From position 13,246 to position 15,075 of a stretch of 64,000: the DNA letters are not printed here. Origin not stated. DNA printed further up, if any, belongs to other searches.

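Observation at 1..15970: Orphan NRPS / FkbH / carrier protein / 2x glycosyltransferase / B12-type radical SAM locus with a MacB(DevBCA)-type tripartite exporter: candidate pathway for a small glycosylated glycine-glycerate (lipo)conjugate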

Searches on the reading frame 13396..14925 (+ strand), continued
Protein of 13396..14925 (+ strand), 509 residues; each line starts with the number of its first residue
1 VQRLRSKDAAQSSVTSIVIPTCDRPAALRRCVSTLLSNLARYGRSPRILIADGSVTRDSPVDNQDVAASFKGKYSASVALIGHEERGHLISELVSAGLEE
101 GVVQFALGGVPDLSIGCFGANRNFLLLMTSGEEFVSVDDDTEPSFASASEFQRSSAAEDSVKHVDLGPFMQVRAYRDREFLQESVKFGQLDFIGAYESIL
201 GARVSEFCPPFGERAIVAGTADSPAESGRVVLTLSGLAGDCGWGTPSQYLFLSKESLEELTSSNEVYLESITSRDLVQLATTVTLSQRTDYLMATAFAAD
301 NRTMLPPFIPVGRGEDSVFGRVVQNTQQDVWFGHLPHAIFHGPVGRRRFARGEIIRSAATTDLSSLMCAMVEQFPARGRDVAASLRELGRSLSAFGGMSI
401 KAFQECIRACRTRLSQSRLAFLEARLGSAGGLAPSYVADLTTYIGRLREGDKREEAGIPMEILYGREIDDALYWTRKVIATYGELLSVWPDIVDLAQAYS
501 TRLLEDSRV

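Call 41: search_protein_representatives(alignment_id=A1)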
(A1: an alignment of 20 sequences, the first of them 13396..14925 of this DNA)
Query: 20 sequences, 512 profile positions. Proteins with E-value up to 0.001 (for the whole library): 4274; up to 1e-10: 3639; up to 1e-30: 2646. The best 150 are listed.
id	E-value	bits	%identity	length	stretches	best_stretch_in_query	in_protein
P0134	2.3e-196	669.8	-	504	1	7-511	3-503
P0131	8.0e-192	654.9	-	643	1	3-501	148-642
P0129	4.3e-190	649.1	-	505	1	4-506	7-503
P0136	8.6e-188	641.6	-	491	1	13-501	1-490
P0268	9.3e-187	638.1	-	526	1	1-510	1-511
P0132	1.4e-185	634.3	-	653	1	2-508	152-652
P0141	1.3e-179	614.6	-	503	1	7-511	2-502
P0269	4.5e-179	612.8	-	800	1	6-510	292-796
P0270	5.6e-176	602.6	-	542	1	7-511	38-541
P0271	8.7e-174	595.3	-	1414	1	3-509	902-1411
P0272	1.3e-170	584.8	-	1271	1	5-511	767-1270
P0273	2.9e-169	580.4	-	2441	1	3-511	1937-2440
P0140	6.3e-169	579.3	-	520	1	10-509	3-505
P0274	5.2e-167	573.0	-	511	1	5-506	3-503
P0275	1.2e-165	568.5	-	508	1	5-511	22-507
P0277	8.4e-165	565.7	-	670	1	5-511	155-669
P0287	1.2e-157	542.2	-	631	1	6-511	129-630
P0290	4.4e-156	536.9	-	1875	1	5-511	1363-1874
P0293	5.1e-155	533.4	-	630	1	5-509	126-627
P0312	9.2e-149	512.8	-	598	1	5-503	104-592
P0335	1.1e-142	492.7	-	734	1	5-511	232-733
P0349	1.5e-140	485.7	-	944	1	7-511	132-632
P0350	2.3e-140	485.1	-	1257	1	6-510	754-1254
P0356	1.7e-138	478.9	-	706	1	7-511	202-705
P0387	2.6e-133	461.8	-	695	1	6-509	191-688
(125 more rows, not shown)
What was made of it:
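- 2,646 family representatives (call 41).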

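Call 44: search_protein_families(library=pfam, proteins=[P0287, P0293, P0312, P0277, P0335, P0349, P0350, P0356, P0387, P0290], max_evalue=0.01)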
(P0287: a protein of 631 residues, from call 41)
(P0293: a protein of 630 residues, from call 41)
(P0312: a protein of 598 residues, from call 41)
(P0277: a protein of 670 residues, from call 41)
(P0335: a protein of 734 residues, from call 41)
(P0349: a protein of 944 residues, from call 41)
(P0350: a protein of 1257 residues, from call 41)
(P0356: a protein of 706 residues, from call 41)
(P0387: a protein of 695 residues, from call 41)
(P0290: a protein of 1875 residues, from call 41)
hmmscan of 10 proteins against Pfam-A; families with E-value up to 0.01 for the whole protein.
P0287 (631 aa): 0 families

P0293 (630 aa): 1 family
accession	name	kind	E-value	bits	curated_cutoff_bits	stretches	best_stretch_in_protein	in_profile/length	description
PF00535.33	Glycos_transf_2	-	0.002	18.5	23.3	0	136-174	4-40/168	Glycosyl transferase family 2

P0312 (598 aa): 1 family
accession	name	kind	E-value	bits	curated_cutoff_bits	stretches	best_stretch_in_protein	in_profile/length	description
PF00535.33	Glycos_transf_2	-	0.0097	16.3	23.3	0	111-150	1-37/168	Glycosyl transferase family 2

P0277 (670 aa): 1 family
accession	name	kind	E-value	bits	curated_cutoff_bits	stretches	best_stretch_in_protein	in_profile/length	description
PF00535.33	Glycos_transf_2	-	0.0057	17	23.3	0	163-225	2-58/168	Glycosyl transferase family 2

P0335 (734 aa): 0 families

P0349 (944 aa): 3 families
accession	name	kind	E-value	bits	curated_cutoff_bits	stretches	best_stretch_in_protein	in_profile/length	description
PF05050.19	Methyltransf_21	-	4.9e-17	63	22.7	1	749-888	1-152/173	Methyltransferase FkbM domain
PF02475.24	TRM5-TYW2_MTfase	-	4.1e-06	27.3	28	1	744-796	37-89/164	TRM5/TYW2 methyltransferase domain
PF05575.17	V_cholerae_RfbT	-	7.2e-06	25.9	27.9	1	747-801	83-136/286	Vibrio cholerae RfbT protein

P0350 (1257 aa): 2 families
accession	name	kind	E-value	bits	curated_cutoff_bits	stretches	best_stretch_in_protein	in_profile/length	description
PF00535.33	Glycos_transf_2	-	1.9e-23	83.7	23.3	2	383-495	3-119/168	Glycosyl transferase family 2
PF13641.12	Glyco_tranf_2_3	-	9.6e-07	29.5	27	1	380-506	3-137/230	Glycosyltransferase like family 2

P0356 (706 aa): 1 family
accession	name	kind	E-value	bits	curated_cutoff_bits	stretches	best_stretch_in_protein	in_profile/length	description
PF18563.6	TubC_N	-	5.7e-16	58.8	26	1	5-53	3-51/52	TubC N-terminal docking domain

P0387 (695 aa): 0 families

P0290 (1875 aa): 7 families
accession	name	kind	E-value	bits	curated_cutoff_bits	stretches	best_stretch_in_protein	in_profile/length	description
PF00501.34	AMP-binding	-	1.8e-88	297.4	29.9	1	23-392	2-384/384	AMP-binding enzyme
PF08659.16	KR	-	4.7e-47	160.7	22.6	1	812-1009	1-180/180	KR domain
PF21394.3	Beta-ketacyl_N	-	7.9e-19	68.3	26.9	1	611-770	20-169/170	Beta-ketoacyl synthase-like, N-terminal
PF00550.31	PP-binding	-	3.2e-16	59.8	20.8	1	1119-1181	2-66/67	Phosphopantetheine attachment site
PF13193.12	AMP-binding_C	-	2e-13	51.5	24.5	1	451-530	1-76/76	AMP-binding enzyme C-terminal domain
PF00106.31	adh_short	-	2.5e-12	47.1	26.6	1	873-1003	41-175/195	short chain dehydrogenase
PF13561.12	adh_short_C2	-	3.4e-07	30.5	27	1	860-949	26-112/236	Enoyl-(Acyl carrier protein) reductase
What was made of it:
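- A-KR-T-p509, TubC-dock-p509, GT2-p509 and p509-FkbM fusions exist (call 44).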

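Call 58: search_protein_families(library=pfam, proteins=[L012:9905-11521:+, L025:9599-11491:+, L017:11706-14246:+, L013:9527-11476:+], max_evalue=0.001)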
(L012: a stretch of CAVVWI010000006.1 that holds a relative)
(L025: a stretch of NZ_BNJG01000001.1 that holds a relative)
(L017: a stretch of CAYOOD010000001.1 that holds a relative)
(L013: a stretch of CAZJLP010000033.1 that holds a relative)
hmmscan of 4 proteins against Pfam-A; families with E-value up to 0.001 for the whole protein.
L012:9905-11521:+ (539 aa): 0 families

L025:9599-11491:+ (631 aa): 0 families

L017:11706-14246:+ (847 aa): 6 families
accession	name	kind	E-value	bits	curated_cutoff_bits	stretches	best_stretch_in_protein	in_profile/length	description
PF00668.25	Condensation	-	3.5e-92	309.9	30.6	1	49-476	5-444/456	Condensation domain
PF00975.26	Thioesterase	-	7.5e-31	108.5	26.4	1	590-833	1-220/226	Thioesterase domain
PF00550.31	PP-binding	-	5.4e-16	59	20.8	1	505-567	2-66/67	Phosphopantetheine attachment site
PF12697.13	Abhydrolase_6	-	3.4e-07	31.6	26.3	1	593-698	2-94/217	Alpha/beta hydrolase family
PF00561.26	Abhydrolase_1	-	1.4e-06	28.6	25.8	1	591-684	2-96/245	alpha/beta hydrolase fold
PF12146.15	Hydrolase_4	-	4.8e-05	23.2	27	1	592-674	7-96/239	Serine aminopeptidase, S33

L013:9527-11476:+ (650 aa): 1 family
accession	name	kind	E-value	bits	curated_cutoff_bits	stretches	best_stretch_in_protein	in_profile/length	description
PF00550.31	PP-binding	-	1.5e-14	54.4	20.8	1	51-107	3-61/67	Phosphopantetheine attachment site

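Call 71: search_protein_families(library=pfam, proteins=[L012:4233-5267:-, L012:5274-6428:-, L012:6391-7680:-, L012:7677-8897:-, L012:8907-9602:-, L012:12085-13026:-, L012:13456-15921:-, L012:15803-16669:+, L012:2700-3353:+], max_evalue=0.001)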
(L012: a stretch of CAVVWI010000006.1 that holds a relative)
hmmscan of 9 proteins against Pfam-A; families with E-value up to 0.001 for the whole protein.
L012:4233-5267:- (344 aa): 2 families
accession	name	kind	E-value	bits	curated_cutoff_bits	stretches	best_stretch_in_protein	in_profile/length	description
PF00586.29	AIRS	-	2.3e-19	70.3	24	1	28-140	1-111/112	AIR synthase related protein, N-terminal domain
PF02769.27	AIRS_C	-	2.5e-09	37.9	23.1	1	154-299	2-152/156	AIR synthase related protein, C-terminal domain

L012:5274-6428:- (384 aa): 2 families
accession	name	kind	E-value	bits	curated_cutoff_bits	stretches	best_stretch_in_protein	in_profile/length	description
PF01555.25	N6_N4_Mtase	-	1.1e-23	84.8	26.7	1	31-90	160-219/221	DNA methylase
PF01170.24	UPF0020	-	1e-05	25.7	22.3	0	51-78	27-54/197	RMKL-like, methyltransferase domain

L012:6391-7680:- (429 aa): 1 family
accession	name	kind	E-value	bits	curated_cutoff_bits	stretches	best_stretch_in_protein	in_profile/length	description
PF01966.28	HD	-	1.5e-06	29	22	1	52-124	1-73/116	HD domain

L012:7677-8897:- (406 aa): 0 families

L012:8907-9602:- (231 aa): 0 families

L012:12085-13026:- (313 aa): 1 family
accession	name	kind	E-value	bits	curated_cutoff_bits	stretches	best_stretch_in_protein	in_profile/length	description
PF13578.12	Methyltransf_24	-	5.1e-05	24.6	26.3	1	143-232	25-104/105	Methyltransferase domain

L012:13456-15921:- (821 aa): 2 families
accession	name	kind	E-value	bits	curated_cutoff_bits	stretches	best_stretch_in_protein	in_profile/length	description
PF12704.14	MacB_PCD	-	3e-34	119.6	27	2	30-247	2-205/207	MacB-like periplasmic core domain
PF02687.27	FtsX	-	3.9e-24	85.5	25.5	2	289-406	2-117/120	FtsX-like permease C-terminal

L012:15803-16669:+ (288 aa): 5 families
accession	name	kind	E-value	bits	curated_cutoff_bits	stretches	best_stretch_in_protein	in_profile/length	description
PF01381.28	HTH_3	-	1.7e-13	50.8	23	1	167-219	1-53/55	Helix-turn-helix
PF13560.12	HTH_31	-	1.1e-11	45.3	27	1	164-217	3-57/64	Helix-turn-helix domain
PF12844.13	HTH_19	-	3.7e-11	43.2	30.2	1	166-222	3-59/64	Helix-turn-helix domain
PF13413.12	HTH_25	-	0.00025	21.2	24.6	1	166-199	1-34/62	Helix-turn-helix domain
PF13443.12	HTH_26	-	0.00042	21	22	1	166-222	1-58/63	Cro/C1-type HTH DNA-binding domain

L012:2700-3353:+ (217 aa): 0 families
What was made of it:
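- A stand-alone p509 homologue (L012, 44% identity) has no NRPS neighbour (call 71).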

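Call 81: list_cluster_members(proteins=[P0004, window:13396-14925:+, window:4041-6398:+])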
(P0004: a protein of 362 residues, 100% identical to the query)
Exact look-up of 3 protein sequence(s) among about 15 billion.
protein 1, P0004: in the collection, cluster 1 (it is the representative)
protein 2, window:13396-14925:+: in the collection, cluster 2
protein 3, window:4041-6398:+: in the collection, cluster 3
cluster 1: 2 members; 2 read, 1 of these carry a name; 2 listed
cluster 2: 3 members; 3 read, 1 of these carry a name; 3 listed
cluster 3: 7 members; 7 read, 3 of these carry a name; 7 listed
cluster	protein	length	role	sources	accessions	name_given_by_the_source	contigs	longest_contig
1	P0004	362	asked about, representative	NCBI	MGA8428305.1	MAG: HAD-IIIC family phosphatase [Candidatus Sulfotelmatobacter sp.]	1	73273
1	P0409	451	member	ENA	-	-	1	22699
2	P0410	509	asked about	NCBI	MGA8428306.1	MAG: hypothetical protein WB729_00680 [Candidatus Sulfotelmatobacter sp.]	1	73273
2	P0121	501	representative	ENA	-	-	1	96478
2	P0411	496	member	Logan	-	-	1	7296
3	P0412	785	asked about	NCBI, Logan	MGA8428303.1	MAG: radical SAM protein [Candidatus Sulfotelmatobacter sp.]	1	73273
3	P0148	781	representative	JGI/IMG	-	hypothetical protein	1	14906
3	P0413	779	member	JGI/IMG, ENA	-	anaerobic magnesium-protoporphyrin IX monomethyl ester cyclase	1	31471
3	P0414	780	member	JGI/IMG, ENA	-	-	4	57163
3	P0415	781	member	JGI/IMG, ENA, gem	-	-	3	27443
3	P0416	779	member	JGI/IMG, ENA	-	-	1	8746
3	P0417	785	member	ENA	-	-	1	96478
